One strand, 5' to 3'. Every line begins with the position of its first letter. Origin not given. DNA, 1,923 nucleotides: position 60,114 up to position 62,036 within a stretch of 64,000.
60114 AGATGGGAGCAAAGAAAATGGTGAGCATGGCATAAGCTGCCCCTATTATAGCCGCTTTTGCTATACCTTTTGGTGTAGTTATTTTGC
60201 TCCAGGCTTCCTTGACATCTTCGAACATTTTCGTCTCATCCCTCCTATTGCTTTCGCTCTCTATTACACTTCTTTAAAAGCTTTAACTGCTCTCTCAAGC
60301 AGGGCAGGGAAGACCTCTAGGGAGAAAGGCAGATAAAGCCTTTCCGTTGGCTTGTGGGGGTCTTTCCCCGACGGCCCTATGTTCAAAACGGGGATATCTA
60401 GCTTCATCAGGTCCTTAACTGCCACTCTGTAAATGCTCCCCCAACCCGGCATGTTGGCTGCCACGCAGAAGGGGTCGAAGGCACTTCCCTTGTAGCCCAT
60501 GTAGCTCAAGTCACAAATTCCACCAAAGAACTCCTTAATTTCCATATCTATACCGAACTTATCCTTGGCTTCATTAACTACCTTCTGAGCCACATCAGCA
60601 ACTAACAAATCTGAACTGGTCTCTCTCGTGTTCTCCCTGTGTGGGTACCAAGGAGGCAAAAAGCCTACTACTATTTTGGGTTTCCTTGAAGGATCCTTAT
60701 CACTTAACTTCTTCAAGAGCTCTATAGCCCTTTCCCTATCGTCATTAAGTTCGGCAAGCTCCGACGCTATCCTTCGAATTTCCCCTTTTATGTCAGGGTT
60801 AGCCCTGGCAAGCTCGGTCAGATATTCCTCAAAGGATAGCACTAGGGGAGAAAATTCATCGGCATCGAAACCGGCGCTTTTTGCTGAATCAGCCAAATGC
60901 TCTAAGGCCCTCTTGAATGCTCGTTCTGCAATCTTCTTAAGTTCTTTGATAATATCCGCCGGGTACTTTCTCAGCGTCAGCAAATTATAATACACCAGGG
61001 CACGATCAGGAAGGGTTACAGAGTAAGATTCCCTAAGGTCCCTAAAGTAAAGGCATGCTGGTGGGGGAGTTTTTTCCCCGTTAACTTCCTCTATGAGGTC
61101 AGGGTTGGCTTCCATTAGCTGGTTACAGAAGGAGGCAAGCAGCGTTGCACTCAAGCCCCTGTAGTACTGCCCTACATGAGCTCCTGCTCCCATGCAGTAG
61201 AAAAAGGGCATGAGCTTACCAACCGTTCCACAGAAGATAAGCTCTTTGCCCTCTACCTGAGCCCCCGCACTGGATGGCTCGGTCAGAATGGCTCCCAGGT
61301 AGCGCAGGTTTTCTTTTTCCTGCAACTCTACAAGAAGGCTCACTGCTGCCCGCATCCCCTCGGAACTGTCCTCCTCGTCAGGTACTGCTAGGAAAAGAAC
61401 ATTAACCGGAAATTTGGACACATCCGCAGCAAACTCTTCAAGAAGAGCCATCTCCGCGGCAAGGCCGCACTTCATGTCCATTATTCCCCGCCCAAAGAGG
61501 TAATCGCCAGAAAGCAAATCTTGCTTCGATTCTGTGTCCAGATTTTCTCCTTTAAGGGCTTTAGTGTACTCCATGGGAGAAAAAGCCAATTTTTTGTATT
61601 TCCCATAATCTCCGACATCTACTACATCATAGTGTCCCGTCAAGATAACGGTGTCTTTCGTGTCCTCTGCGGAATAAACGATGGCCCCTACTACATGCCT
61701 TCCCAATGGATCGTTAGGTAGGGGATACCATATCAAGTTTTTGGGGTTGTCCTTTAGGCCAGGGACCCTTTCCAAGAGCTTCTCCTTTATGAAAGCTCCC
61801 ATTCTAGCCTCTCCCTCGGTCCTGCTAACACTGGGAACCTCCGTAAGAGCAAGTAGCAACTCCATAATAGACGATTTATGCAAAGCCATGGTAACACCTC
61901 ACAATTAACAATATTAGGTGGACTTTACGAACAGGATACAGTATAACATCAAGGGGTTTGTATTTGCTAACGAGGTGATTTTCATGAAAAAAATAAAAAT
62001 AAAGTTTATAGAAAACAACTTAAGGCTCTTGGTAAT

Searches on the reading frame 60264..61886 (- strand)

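Call 36: search_protein_families(library=ncbifam, proteins=[window:60264-61886:-], max_evalue=0.00001)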
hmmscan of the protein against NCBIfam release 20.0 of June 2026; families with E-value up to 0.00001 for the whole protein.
window:60264-61886:- (540 aa): 12 families
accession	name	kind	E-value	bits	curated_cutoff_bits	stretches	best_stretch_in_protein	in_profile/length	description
TIGR01910.1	DapE-ArgE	subfamily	2e-14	53.6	217.6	1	128-366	96-325/373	ArgE/DapE family deacylase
NF009557.0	PRK13009.1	equivalog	1.5e-13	50.7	284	1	73-238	55-195/377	succinyl-diaminopimelate desuccinylase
NF006399.0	PRK08651.1-2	equivalog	1.4e-12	47.3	381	1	69-244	58-199/405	succinyl-diaminopimelate desuccinylase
NF006400.0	PRK08651.1-3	equivalog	4.6e-10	38.8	374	1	117-257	102-231/410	succinyl-diaminopimelate desuccinylase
TIGR01246.1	dapE_proteo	equivalog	4.8e-10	39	361.8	1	76-208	54-164/370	succinyl-diaminopimelate desuccinylase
NF006365.0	PRK08588.1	subfamily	1.4e-09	37.8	289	1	76-261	63-216/383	succinyl-diaminopimelate desuccinylase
TIGR01900.1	dapE-gram_pos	equivalog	4.9e-09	35.5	304.2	1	68-247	48-188/351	succinyl-diaminopimelate desuccinylase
NF005710.0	PRK07522.1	subfamily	9.8e-09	34.8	412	1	73-248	65-206/391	acetylornithine deacetylase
NF006370.0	PRK08596.1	equivalog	9.5e-07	27.7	412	0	64-182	68-167/425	acetylornithine deacetylase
NF005914.0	PRK07907.1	subfamily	1.7e-06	27.2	300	1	71-182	78-169/456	hypothetical protein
NF005306.0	PRK06837.1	subfamily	2.1e-06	26.8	376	0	64-177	85-178/427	ArgE/DapE family deacylase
NF010589.0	PRK13983.1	equivalog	3.5e-06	26.2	333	0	5-176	14-165/409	M20 family metallo-hydrolase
